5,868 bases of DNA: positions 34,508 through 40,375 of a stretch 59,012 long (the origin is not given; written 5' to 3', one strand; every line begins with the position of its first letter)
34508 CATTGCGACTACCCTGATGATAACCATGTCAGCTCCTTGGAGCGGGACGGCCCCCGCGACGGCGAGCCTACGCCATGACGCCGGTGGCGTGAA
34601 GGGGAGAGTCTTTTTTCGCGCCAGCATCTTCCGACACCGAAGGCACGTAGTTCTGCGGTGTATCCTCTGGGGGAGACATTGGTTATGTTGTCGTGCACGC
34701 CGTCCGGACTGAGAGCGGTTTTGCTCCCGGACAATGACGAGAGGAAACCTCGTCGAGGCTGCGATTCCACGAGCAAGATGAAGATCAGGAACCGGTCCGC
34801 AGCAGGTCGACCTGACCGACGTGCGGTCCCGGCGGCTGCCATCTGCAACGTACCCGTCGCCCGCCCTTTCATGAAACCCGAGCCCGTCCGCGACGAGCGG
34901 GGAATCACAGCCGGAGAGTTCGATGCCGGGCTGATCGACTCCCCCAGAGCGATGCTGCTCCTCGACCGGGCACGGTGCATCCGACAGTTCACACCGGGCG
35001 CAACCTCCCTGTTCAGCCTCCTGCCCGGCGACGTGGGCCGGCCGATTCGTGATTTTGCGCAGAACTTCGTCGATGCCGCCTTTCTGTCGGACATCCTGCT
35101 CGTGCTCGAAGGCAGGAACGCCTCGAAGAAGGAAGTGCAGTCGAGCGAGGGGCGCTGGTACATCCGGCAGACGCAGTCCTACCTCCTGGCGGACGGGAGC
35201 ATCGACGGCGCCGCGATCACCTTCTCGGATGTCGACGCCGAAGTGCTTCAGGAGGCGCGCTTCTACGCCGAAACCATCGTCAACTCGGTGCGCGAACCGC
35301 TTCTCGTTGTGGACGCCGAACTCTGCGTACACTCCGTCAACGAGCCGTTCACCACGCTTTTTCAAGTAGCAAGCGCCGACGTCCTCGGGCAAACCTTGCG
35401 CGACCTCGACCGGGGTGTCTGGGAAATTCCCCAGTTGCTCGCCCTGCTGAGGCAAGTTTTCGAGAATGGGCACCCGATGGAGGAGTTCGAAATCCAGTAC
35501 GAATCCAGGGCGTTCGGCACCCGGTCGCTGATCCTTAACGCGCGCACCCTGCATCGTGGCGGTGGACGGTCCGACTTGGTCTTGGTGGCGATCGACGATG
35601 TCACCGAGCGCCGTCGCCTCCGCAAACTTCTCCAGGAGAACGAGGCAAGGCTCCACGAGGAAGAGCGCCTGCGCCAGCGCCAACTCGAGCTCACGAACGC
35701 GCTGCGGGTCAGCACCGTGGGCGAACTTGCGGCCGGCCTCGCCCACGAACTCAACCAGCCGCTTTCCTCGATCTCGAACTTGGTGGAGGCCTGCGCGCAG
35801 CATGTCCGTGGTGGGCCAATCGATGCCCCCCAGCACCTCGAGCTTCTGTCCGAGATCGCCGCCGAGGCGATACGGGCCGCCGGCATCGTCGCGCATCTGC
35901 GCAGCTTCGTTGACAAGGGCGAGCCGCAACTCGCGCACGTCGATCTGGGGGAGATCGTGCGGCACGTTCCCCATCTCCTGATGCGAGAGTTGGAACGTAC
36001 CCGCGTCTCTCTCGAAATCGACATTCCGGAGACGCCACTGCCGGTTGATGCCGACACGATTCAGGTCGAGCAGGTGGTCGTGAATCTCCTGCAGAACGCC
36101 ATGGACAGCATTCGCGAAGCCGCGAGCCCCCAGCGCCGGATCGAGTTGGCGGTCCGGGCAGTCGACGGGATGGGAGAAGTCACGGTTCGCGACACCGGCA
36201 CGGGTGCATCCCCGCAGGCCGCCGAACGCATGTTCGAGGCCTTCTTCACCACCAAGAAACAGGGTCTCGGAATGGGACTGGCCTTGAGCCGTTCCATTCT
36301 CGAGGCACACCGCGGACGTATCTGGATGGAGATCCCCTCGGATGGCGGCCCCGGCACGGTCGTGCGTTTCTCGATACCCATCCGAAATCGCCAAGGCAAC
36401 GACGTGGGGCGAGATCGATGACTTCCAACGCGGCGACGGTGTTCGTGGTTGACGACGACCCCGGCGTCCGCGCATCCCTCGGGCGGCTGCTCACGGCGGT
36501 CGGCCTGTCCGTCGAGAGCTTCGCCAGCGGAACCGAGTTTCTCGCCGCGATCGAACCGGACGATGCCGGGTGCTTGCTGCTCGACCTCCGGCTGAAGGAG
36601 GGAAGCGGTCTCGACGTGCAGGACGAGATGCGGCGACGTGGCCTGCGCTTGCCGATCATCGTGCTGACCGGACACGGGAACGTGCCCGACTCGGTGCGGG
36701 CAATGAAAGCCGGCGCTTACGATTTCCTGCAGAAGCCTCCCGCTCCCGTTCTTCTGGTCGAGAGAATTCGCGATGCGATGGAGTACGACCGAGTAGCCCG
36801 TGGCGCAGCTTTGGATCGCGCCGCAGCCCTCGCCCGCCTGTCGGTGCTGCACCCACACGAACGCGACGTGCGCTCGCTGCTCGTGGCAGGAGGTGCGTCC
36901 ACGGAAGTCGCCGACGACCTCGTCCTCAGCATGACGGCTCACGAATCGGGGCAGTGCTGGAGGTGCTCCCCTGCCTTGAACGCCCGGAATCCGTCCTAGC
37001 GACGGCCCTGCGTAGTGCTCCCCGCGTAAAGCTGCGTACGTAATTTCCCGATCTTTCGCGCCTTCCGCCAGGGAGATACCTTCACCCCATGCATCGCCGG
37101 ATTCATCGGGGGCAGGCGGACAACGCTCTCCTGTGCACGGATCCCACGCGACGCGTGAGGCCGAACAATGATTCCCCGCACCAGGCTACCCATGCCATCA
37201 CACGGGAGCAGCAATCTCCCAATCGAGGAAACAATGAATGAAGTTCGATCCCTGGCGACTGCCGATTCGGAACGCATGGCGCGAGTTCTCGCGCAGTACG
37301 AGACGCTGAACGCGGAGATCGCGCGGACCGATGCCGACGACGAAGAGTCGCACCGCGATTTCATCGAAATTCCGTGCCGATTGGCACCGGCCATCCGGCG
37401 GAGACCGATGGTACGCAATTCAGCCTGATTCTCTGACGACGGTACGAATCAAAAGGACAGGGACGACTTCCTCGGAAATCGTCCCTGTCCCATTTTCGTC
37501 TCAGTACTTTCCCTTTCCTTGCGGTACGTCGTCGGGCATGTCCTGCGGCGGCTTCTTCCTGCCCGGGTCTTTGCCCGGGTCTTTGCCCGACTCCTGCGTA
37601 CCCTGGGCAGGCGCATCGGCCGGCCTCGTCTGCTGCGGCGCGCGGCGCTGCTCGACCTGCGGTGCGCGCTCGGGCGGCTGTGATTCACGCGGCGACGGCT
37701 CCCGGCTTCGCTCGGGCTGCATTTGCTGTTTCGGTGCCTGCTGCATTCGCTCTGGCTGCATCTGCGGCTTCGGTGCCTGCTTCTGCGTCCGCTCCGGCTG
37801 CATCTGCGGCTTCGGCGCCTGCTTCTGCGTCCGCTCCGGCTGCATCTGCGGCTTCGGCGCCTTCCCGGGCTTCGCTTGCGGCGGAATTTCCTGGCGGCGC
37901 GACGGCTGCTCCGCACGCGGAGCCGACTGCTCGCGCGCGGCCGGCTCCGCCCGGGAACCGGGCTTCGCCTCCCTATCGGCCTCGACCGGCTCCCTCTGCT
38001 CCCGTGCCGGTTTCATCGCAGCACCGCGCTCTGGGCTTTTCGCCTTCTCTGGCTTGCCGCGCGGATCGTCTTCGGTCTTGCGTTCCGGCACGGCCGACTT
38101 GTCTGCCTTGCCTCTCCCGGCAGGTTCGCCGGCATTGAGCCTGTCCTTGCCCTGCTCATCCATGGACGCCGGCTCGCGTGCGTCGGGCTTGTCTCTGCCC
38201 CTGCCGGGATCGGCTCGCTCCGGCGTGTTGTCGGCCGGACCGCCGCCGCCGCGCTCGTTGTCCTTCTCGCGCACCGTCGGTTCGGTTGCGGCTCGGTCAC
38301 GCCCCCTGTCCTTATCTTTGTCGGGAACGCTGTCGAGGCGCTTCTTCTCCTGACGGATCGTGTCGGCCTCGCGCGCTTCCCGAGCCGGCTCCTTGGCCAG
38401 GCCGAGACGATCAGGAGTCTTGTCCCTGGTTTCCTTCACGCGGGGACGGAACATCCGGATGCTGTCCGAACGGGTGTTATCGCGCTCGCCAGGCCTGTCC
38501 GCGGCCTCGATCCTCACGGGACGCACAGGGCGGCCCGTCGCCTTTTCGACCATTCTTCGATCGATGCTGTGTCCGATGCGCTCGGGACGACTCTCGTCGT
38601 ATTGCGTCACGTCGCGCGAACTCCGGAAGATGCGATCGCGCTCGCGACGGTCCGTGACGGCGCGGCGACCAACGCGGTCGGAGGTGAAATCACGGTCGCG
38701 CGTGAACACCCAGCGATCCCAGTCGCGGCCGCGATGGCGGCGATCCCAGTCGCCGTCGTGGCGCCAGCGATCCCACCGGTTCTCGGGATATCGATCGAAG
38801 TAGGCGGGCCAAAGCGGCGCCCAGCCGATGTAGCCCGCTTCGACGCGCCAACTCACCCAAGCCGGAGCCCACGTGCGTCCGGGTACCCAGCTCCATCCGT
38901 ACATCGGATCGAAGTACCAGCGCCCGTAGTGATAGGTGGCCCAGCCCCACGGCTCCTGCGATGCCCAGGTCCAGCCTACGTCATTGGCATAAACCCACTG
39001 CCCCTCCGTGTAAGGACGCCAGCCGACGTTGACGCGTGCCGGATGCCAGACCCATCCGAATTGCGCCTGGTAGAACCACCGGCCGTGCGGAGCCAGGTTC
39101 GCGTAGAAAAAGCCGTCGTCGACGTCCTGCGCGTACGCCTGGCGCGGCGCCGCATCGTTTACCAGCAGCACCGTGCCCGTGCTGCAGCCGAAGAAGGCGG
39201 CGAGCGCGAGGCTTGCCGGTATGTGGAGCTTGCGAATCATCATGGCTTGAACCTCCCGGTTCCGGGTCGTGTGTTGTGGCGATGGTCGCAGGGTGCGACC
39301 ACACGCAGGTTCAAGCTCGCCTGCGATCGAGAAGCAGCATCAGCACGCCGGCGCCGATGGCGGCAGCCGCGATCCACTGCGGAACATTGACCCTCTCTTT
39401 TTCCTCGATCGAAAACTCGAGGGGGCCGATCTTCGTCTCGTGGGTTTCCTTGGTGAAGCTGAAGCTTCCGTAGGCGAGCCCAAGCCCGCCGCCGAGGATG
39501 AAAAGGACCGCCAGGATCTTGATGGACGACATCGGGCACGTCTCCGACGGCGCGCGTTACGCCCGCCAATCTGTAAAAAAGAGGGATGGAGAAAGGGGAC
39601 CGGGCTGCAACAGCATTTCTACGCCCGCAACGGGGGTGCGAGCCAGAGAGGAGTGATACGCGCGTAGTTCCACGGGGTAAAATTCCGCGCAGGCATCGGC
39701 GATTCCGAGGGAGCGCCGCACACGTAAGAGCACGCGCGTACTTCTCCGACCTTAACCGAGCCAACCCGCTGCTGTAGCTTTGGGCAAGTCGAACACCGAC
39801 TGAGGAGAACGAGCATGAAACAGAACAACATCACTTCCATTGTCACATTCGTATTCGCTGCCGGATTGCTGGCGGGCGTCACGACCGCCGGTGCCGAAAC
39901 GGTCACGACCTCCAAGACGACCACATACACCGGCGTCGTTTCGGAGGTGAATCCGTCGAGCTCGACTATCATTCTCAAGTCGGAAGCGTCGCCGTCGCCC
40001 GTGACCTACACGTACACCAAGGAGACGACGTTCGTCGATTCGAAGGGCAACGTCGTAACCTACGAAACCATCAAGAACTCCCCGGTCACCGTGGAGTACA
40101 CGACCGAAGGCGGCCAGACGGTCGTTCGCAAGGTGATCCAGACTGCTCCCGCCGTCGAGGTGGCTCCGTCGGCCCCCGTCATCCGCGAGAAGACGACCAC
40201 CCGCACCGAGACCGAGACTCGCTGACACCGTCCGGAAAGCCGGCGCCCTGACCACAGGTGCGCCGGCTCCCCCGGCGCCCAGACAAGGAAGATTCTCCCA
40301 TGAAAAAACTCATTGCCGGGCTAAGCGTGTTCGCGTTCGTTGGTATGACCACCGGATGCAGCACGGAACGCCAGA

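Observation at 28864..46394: A 34-nt promoter-proximal motif, present six times, links tiny membrane and general-stress-type genes into a candidate undescribed regulon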

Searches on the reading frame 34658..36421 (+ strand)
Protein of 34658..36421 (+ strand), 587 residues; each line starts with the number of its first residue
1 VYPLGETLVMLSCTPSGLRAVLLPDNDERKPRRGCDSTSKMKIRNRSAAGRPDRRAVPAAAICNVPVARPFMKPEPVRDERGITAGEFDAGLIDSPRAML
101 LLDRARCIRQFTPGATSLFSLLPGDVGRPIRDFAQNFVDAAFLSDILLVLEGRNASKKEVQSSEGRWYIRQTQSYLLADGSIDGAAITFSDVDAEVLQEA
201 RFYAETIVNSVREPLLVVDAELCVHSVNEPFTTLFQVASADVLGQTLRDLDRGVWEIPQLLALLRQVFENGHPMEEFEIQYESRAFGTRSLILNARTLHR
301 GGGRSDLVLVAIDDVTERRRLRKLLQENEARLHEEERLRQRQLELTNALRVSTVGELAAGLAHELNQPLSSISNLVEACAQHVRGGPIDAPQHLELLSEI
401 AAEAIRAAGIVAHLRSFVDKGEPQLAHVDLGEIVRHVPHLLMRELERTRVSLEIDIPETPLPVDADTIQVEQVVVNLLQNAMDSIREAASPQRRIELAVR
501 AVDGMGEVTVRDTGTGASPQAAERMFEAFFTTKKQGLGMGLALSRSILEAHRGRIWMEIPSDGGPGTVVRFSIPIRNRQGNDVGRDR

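Call 7: search_protein_families(library=pfam, proteins=[window:34658-36421:+], max_evalue=0.01)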
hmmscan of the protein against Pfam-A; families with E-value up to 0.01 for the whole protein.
window:34658-36421:+ (587 aa): 7 families
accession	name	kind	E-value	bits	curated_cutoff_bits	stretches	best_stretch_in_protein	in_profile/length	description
PF13596.12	PAS_10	-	2.6e-21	76.7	22.1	1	98-192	11-105/106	PAS domain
PF02518.31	HATPase_c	-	4e-21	76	26.4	1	466-576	2-110/111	Histidine kinase-, DNA gyrase B-, and HSP90-like ATPase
PF08448.16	PAS_4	-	1.2e-10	42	23.1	1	209-320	2-110/110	PAS fold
PF00989.32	PAS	-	1.1e-08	35.5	22.6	1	205-314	4-112/113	PAS fold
PF00512.31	HisKA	-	6.4e-08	33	26.9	1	355-419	3-62/66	His Kinase A (phospho-acceptor) domain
PF13426.13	PAS_9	-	0.00064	20.4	27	0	215-317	4-103/103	PAS domain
PF13581.12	HATPase_c_2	-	0.00097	19.6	27.4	1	466-570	28-124/127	Histidine kinase-like ATPase domain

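Call 30: search_solved_structures(query=window:34658-36421:+, max_evalue=0.00001, show_alignments=0)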
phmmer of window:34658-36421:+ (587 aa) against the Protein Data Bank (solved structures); distinct sequences matched with E-value up to 0.00001: 40.
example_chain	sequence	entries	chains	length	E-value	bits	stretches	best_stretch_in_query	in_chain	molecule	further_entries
8a7f_A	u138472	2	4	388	5.7e-43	150.7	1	333-576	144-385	Putative Sensory box protein,Sensor protein FixL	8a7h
4gcz_A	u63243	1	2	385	7.1e-43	150.4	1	331-576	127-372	Blue-light photoreceptor, Sensor protein fixL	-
8a3u_A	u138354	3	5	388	7.3e-43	150.3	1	333-576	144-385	Putative Sensory box protein,Sensor protein FixL | Putative Sensory box protein,Putative Sensory box protein,Sensor protein FixL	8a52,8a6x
3a0r_A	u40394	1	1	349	1.2e-26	96.8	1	198-574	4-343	Sensor protein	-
9jfj_A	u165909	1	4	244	4.3e-24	88.4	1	340-576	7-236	Sensor histidine kinase ZraS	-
5idj_A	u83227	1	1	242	2.7e-21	79.1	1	346-575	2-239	Histidine kinase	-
8vc9_A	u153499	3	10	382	2.1e-20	76.2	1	319-572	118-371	Leptospira virulence regulator B (LvrB) | histidine kinase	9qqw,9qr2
5uht_A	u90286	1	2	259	2.1e-16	63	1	350-584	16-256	Sensor histidine kinase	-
6azr_A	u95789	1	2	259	2.1e-16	63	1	350-584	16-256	Sensor histidine kinase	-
2c2a_A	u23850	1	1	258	2.1e-16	63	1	350-584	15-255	SENSOR HISTIDINE KINASE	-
3dge_A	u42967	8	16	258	2.1e-16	63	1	350-584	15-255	Sensor protein | Histidine kinase | Sensor histidine kinase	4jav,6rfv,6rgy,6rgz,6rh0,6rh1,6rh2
4jas_A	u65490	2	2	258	2.3e-16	62.9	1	350-584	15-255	Histidine kinase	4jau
3a0t_A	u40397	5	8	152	5.6e-16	61.6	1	427-574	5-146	Sensor protein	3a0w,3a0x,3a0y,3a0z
6rh7_A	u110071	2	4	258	5e-15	58.4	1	355-584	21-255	Sensor histidine kinase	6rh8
9p6i_A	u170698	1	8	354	7.4e-15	57.9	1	339-578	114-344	histidine kinase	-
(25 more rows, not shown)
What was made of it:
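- Closest known: FixL-FixJ two-component system and the FixJ-dependent fixK and nifA promoters of rhizobia. Same: The kinase core is FixL-type (call 30).
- The kinase core is FixL-like (call 30).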

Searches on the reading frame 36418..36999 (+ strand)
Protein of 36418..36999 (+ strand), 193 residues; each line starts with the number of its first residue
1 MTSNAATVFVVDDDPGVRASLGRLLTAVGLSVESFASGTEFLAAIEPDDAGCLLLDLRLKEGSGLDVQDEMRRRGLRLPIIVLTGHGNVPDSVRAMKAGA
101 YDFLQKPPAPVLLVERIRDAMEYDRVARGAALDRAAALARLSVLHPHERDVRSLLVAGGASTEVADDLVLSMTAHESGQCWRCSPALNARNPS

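Call 7: search_protein_families(library=pfam, proteins=[window:36418-36999:+], max_evalue=0.01)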
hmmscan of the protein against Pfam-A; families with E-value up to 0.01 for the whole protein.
window:36418-36999:+ (193 aa): 1 family
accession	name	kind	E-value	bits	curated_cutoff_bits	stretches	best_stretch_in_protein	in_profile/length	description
PF00072.30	Response_reg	-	1.9e-26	92.8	30.2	1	8-118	1-111/111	Response regulator receiver domain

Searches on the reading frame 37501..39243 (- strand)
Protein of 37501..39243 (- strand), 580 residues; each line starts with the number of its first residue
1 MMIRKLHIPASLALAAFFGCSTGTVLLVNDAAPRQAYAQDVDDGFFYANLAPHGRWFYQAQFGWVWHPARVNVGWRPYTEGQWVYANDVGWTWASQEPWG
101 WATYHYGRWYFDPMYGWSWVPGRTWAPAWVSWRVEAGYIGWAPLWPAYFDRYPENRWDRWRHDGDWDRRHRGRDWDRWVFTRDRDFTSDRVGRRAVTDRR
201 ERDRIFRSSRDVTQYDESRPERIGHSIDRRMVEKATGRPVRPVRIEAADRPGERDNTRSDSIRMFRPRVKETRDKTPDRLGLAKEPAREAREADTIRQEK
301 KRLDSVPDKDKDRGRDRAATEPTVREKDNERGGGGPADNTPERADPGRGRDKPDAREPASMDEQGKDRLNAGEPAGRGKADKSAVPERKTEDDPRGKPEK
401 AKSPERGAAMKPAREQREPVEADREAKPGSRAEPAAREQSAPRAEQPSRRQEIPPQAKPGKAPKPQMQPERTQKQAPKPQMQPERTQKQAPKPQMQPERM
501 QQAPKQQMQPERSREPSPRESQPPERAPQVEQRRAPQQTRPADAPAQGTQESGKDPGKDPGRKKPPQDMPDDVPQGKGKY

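Call 8: search_protein_families(library=pfam, proteins=[window:37501-39243:-], max_evalue=0.01)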
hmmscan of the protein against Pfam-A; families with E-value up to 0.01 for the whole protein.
window:37501-39243:- (580 aa): 1 family
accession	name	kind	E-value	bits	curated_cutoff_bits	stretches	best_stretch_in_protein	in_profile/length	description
PF20245.3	DUF6600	-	1.2e-33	115.7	27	1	48-146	2-100/102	Family of unknown function (DUF6600)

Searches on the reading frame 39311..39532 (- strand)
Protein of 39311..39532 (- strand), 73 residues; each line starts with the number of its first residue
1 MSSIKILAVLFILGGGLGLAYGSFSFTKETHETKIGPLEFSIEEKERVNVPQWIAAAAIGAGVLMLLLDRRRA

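Call 8: search_protein_families(library=pfam, proteins=[window:39311-39532:-], max_evalue=0.01)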
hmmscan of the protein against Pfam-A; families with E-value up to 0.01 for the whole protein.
window:39311-39532:- (73 aa): 0 families

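Call 22: search_protein_families(library=pfam, proteins=[window:39311-39532:-], max_evalue=1)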
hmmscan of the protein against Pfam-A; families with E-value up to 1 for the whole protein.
window:39311-39532:- (73 aa): 2 families
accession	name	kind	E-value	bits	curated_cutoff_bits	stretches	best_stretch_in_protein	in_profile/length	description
PF02656.20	DUF202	-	0.041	14.8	23.4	1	19-72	18-61/68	Domain of unknown function (DUF202)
PF00335.26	Tetraspanin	-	0.32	11.1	32.1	1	6-68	7-60/225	Tetraspanin family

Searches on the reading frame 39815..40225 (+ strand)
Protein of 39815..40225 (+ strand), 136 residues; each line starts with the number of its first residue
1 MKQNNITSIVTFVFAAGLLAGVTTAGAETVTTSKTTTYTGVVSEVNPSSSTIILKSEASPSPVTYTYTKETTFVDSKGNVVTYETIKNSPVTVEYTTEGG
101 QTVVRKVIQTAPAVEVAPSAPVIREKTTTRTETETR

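Call 8: search_protein_families(library=pfam, proteins=[window:39815-40225:+], max_evalue=0.01)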
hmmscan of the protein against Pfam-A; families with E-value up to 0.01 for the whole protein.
window:39815-40225:+ (136 aa): 0 families

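Call 22: search_protein_families(library=pfam, proteins=[window:39815-40225:+], max_evalue=1)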
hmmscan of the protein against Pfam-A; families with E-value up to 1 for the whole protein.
window:39815-40225:+ (136 aa): 1 family
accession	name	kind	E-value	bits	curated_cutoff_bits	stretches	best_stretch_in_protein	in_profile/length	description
PF12701.13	LSM14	-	0.06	13.8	30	1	30-56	9-35/75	Scd6-like Sm domain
